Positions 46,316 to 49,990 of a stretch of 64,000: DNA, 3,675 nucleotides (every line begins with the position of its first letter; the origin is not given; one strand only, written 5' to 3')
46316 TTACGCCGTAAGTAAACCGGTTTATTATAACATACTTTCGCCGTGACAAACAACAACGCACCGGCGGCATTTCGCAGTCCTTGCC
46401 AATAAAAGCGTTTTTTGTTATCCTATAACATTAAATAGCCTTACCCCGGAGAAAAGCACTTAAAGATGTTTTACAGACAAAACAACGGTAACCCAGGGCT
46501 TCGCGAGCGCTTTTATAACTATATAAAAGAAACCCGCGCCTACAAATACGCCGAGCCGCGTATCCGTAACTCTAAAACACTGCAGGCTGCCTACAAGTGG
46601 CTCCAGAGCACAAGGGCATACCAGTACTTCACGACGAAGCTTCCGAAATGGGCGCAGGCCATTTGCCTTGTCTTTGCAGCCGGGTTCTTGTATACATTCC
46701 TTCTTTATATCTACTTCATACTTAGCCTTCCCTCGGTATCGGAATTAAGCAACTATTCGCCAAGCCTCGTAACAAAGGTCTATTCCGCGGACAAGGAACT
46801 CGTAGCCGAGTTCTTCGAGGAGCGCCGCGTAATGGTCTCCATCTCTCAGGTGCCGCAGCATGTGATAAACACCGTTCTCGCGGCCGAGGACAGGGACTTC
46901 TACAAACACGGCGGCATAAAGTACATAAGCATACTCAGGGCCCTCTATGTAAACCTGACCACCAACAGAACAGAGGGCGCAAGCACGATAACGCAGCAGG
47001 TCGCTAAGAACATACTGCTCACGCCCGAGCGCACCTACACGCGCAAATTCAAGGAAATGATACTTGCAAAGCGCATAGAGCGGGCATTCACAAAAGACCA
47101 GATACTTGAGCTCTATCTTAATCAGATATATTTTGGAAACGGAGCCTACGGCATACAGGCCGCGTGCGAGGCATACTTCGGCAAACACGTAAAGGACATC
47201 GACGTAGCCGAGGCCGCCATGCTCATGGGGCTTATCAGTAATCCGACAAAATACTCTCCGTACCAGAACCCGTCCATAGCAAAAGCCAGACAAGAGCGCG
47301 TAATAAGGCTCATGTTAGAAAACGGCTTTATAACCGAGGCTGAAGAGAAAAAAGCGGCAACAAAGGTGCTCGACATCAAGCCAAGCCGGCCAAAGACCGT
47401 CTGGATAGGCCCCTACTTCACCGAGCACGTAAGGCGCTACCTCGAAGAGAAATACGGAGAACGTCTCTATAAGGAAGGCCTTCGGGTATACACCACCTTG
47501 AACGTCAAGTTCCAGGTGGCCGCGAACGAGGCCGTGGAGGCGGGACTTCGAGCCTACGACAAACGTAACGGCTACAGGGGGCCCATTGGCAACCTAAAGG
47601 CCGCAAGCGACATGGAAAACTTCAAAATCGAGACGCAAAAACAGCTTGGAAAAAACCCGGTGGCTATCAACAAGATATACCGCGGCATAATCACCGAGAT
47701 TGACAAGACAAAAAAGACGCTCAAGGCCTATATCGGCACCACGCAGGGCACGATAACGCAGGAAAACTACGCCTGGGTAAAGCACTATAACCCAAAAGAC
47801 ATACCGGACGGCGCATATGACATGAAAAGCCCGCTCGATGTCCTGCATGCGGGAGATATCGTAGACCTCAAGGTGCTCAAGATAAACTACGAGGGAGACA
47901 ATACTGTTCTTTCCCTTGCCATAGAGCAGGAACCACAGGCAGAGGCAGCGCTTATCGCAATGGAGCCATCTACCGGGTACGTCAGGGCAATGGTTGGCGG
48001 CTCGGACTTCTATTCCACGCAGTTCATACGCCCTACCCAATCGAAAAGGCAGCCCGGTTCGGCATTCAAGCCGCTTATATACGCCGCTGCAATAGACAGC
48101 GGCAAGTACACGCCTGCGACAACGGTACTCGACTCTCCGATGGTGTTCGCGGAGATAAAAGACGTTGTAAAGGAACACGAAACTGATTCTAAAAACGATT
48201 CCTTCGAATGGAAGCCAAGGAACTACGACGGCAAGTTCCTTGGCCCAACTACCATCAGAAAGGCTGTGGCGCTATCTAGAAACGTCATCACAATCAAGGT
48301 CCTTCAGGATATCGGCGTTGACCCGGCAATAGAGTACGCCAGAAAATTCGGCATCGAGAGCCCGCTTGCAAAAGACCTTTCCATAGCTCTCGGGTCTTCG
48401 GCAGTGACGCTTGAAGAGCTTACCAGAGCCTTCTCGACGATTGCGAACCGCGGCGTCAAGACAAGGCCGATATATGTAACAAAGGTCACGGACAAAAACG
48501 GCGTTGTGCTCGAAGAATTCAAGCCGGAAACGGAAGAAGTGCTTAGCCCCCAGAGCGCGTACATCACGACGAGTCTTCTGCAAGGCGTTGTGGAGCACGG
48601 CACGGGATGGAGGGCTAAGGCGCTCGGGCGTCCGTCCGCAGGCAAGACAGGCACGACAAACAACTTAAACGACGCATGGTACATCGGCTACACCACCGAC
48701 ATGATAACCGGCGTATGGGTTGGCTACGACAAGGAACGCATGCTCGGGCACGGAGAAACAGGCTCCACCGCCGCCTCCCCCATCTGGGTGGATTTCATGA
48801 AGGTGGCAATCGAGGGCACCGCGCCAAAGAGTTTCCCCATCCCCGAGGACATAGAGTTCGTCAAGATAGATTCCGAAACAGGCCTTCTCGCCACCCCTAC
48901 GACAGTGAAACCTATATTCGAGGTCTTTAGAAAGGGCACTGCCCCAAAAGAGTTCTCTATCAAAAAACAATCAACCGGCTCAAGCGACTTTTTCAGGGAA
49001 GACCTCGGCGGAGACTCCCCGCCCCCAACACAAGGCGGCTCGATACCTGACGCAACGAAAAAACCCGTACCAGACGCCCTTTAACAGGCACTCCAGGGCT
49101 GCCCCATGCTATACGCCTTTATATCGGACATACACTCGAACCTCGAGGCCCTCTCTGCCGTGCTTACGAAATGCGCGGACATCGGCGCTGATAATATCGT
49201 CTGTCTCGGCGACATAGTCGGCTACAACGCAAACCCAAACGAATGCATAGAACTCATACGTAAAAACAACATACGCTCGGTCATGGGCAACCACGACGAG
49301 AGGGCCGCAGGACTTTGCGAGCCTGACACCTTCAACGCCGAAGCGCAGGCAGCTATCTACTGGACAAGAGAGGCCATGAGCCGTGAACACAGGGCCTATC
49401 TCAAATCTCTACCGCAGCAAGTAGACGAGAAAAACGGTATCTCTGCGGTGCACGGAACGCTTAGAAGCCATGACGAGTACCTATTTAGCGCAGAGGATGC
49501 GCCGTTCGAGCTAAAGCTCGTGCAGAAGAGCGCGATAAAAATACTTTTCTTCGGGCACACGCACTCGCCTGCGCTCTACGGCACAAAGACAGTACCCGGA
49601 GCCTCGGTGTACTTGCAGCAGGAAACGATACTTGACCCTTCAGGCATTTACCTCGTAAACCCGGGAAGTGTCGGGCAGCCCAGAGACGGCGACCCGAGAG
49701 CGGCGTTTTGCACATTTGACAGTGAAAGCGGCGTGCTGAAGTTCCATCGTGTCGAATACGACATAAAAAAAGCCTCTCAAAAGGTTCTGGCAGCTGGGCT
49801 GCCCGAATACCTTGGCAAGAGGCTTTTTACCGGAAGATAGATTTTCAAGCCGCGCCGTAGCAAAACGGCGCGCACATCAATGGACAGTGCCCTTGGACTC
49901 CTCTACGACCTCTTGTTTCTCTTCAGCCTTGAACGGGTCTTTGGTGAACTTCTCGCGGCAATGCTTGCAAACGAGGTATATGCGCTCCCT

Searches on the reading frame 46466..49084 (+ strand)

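Call 57: search_protein_families(library=pfam, proteins=[window:46466-49084:+], max_evalue=0.0001)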
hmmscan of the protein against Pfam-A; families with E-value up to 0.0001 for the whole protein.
window:46466-49084:+ (872 aa): 3 families
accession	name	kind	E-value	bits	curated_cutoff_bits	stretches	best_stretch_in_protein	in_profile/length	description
PF00912.28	Transgly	-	6.7e-66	221.5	27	1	111-283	3-177/178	Transglycosylase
PF00905.27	Transpeptidase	-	6.6e-30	104.8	22.1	1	496-754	3-264/299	Penicillin binding protein transpeptidase domain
PF17092.11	PCB_OB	-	6.6e-08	33.7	27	1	370-491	1-110/111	Penicillin-binding protein OB-like domain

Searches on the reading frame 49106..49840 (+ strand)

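Call 57: search_protein_families(library=pfam, proteins=[window:49106-49840:+], max_evalue=0.0001)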
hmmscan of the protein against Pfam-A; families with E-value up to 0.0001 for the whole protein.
window:49106-49840:+ (244 aa): 2 families
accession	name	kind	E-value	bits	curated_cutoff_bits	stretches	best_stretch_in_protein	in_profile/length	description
PF12850.12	Metallophos_2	-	2e-20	73.8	27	1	1-207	1-152/154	Calcineurin-like phosphoesterase superfamily domain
PF00149.33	Metallophos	-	4.3e-14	53.8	21.5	1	3-155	3-191/191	Calcineurin-like phosphoesterase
